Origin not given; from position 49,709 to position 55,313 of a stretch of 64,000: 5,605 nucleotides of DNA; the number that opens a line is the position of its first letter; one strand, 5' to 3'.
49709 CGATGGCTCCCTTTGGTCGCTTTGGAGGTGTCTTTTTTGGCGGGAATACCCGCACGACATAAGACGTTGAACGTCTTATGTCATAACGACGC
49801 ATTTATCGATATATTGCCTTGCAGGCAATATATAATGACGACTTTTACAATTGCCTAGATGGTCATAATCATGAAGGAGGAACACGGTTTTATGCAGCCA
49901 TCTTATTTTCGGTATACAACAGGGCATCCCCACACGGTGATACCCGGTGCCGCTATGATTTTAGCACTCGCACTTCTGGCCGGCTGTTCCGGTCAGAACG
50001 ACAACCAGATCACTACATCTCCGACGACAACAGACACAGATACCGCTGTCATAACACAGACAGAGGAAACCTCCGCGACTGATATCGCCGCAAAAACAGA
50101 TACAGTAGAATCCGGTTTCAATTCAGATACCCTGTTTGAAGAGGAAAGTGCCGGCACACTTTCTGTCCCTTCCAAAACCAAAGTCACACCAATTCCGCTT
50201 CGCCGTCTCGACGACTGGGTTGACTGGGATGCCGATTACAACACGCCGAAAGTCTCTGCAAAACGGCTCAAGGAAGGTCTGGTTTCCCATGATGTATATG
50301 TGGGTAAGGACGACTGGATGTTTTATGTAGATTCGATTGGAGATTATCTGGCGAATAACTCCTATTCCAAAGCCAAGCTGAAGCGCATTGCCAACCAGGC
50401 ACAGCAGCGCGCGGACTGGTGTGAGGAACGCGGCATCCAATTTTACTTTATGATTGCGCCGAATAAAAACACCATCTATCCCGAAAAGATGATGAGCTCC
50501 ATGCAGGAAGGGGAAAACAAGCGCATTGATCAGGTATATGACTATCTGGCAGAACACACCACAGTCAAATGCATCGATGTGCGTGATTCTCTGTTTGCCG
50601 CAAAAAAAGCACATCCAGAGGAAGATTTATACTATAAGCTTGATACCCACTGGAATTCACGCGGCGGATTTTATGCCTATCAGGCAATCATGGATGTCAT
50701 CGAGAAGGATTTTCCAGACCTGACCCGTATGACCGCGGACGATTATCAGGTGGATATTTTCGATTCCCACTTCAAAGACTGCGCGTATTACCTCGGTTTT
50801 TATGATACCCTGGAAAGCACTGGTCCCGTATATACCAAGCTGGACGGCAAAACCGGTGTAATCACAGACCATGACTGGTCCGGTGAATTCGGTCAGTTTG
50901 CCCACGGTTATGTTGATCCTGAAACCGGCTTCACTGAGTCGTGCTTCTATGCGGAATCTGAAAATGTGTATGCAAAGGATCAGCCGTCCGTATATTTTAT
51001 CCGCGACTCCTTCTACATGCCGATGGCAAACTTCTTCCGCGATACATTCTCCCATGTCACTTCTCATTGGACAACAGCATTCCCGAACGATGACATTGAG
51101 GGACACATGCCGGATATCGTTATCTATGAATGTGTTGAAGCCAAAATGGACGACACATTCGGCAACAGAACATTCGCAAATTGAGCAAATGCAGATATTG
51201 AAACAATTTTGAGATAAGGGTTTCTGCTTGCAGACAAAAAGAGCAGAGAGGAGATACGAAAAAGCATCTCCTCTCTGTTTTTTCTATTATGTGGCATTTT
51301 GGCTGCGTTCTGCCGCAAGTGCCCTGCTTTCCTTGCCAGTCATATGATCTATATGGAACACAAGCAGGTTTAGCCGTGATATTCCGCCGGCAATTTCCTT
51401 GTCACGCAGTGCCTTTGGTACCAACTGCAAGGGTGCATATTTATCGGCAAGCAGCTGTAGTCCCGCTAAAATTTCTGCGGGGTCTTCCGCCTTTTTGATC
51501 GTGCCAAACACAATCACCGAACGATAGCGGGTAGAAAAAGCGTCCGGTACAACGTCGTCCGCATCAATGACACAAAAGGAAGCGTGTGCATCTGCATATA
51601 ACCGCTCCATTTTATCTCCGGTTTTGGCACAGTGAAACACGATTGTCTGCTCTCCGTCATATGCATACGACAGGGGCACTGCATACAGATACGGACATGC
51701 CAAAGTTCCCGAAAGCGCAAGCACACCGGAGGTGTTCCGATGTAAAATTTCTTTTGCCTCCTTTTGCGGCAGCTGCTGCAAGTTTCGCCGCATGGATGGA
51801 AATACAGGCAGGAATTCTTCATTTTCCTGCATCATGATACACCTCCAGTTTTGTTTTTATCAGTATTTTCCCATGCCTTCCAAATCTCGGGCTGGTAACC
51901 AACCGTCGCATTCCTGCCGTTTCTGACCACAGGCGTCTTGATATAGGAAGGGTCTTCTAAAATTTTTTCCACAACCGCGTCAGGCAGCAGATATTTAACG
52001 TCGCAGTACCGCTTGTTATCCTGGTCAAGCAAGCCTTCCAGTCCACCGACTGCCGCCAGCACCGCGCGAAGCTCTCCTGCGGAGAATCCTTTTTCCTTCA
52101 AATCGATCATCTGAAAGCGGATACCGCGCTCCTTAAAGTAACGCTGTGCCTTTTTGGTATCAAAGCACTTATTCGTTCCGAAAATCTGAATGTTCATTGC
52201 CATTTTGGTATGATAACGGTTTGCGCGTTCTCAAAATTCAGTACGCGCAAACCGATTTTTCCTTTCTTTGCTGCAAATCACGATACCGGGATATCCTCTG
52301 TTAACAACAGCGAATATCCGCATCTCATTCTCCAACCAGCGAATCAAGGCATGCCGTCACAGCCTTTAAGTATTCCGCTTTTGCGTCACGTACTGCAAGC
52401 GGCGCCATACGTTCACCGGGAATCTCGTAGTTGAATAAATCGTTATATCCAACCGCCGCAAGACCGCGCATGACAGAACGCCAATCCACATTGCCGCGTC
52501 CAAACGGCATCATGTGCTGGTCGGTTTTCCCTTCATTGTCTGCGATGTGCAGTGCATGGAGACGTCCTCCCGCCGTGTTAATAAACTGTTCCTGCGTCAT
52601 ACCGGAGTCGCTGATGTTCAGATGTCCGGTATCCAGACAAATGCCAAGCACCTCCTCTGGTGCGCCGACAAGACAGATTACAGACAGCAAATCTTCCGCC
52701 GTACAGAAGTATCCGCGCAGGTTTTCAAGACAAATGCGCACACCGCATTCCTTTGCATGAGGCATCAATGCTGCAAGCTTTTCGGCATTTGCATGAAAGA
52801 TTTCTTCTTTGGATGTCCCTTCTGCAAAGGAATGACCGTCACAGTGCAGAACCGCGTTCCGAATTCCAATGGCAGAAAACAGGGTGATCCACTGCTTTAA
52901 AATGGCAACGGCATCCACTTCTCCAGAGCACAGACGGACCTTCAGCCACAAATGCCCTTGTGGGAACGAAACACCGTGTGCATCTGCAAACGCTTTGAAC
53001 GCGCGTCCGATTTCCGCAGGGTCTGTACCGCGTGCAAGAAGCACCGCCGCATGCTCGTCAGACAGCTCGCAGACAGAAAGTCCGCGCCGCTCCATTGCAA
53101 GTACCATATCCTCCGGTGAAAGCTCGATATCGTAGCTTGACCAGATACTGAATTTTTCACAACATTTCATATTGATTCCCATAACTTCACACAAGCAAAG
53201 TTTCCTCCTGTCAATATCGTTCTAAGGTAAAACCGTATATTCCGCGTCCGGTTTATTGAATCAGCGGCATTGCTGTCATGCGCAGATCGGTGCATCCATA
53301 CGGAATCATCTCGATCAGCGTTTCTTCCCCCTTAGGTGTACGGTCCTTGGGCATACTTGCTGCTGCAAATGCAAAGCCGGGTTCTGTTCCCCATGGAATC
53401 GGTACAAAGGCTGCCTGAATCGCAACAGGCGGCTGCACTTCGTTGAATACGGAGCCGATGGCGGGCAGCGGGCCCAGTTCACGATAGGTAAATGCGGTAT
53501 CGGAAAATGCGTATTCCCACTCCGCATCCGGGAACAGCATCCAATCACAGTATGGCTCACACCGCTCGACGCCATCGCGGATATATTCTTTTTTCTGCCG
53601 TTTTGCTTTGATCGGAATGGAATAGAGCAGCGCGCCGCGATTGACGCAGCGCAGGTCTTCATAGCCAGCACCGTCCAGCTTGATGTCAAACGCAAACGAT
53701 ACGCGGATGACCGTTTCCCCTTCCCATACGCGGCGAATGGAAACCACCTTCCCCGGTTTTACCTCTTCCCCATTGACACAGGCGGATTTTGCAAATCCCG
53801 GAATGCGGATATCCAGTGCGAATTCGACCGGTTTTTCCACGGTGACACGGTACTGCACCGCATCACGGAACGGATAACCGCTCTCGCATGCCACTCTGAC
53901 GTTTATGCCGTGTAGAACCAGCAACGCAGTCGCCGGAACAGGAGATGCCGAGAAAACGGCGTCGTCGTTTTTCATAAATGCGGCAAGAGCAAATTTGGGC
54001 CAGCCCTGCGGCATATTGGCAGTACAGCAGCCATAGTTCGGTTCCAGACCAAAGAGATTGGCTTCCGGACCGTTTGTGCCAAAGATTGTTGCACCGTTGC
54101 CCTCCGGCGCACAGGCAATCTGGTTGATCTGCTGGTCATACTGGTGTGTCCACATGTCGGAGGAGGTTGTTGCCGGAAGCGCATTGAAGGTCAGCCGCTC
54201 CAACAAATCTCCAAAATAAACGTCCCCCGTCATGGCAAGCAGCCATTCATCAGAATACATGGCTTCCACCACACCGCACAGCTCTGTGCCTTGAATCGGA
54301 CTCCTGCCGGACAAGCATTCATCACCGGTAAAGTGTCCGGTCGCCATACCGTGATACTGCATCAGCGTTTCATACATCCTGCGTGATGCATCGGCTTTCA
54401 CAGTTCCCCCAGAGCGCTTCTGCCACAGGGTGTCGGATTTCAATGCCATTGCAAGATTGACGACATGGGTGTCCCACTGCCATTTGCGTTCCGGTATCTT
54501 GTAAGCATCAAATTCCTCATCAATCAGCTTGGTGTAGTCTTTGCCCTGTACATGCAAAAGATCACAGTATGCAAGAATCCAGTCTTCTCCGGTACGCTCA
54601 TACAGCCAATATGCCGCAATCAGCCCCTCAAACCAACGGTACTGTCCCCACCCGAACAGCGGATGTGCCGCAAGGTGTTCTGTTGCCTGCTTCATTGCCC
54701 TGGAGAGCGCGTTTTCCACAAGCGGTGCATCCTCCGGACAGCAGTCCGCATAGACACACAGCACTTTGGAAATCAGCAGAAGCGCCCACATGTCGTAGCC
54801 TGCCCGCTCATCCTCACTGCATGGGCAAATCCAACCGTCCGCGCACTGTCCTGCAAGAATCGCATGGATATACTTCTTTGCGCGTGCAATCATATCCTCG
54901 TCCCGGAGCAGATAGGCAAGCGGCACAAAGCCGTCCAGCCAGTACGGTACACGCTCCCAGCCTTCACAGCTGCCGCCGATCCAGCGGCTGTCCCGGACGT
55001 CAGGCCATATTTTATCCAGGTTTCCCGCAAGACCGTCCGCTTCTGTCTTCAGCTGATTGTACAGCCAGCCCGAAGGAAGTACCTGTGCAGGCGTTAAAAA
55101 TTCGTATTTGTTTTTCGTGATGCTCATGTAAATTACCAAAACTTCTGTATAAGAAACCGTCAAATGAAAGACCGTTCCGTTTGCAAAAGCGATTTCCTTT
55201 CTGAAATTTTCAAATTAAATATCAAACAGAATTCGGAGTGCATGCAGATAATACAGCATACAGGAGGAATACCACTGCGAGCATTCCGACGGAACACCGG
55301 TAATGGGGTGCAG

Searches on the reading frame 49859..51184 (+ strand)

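Call 40: search_protein_families(library=pfam, proteins=[window:49859-51184:+], max_evalue=0.00001)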
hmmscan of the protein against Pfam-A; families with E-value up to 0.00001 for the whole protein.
window:49859-51184:+ (441 aa): 1 family
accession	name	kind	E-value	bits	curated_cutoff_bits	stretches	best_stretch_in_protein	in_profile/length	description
PF16822.11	ALGX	-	5.5e-22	79.1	26.5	1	146-298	1-146/268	SGNH hydrolase-like domain, acetyltransferase AlgX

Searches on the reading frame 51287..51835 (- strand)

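Call 40: search_protein_families(library=pfam, proteins=[window:51287-51835:-], max_evalue=0.00001)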
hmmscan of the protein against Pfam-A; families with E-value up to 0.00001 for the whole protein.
window:51287-51835:- (182 aa): 1 family
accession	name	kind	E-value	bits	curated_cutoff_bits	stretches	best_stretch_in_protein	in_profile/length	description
PF12900.13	Pyridox_ox_2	-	2.7e-19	70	27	1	24-168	2-139/140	Pyridoxamine 5'-phosphate oxidase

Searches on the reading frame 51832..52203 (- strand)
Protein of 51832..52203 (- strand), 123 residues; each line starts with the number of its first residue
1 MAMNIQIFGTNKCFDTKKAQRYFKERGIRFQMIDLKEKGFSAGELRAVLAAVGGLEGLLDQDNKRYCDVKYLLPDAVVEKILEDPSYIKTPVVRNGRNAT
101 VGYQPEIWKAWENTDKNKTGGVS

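Call 40: search_protein_families(library=pfam, proteins=[window:51832-52203:-], max_evalue=0.00001)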
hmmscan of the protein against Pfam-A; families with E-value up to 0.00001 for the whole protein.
window:51832-52203:- (123 aa): 1 family
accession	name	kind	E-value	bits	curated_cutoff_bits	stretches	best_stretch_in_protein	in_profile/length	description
PF03960.21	ArsC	-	4.2e-07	30.6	24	1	8-110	1-78/79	ArsC family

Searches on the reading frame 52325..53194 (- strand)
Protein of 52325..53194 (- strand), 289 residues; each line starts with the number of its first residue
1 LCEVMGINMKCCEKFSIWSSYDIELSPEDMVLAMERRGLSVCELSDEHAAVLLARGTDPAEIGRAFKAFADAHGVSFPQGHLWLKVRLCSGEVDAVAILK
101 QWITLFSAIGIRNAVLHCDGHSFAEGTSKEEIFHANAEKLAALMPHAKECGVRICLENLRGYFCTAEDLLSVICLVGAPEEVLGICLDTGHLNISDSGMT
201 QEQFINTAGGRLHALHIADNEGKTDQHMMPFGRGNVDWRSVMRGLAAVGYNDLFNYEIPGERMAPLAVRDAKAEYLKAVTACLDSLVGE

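Call 40: search_protein_families(library=pfam, proteins=[window:52325-53194:-], max_evalue=0.00001)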
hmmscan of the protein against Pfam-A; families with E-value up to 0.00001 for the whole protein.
window:52325-53194:- (289 aa): 1 family
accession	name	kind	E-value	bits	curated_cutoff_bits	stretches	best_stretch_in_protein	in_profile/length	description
PF01261.30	AP_endonuc_2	-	6.4e-34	118.2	31.1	1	58-277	26-247/249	Xylose isomerase-like TIM barrel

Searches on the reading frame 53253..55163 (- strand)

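Call 41: search_protein_families(library=pfam, proteins=[window:53253-55163:-], max_evalue=0.00001)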
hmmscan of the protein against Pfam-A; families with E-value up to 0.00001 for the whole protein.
window:53253-55163:- (636 aa): 2 families
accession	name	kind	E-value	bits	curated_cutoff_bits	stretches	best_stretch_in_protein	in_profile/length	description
PF20736.2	Glyco_hydro127M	-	1.4e-07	32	24.2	1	420-490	17-93/95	Beta-L-arabinofuranosidase, GH127 middle domain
PF07944.18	Beta-AFase-like_GH127_cat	-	1.4e-07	31.3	24.9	1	74-346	62-342/376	Beta-L-arabinofuranosidase, GH127 catalytic domain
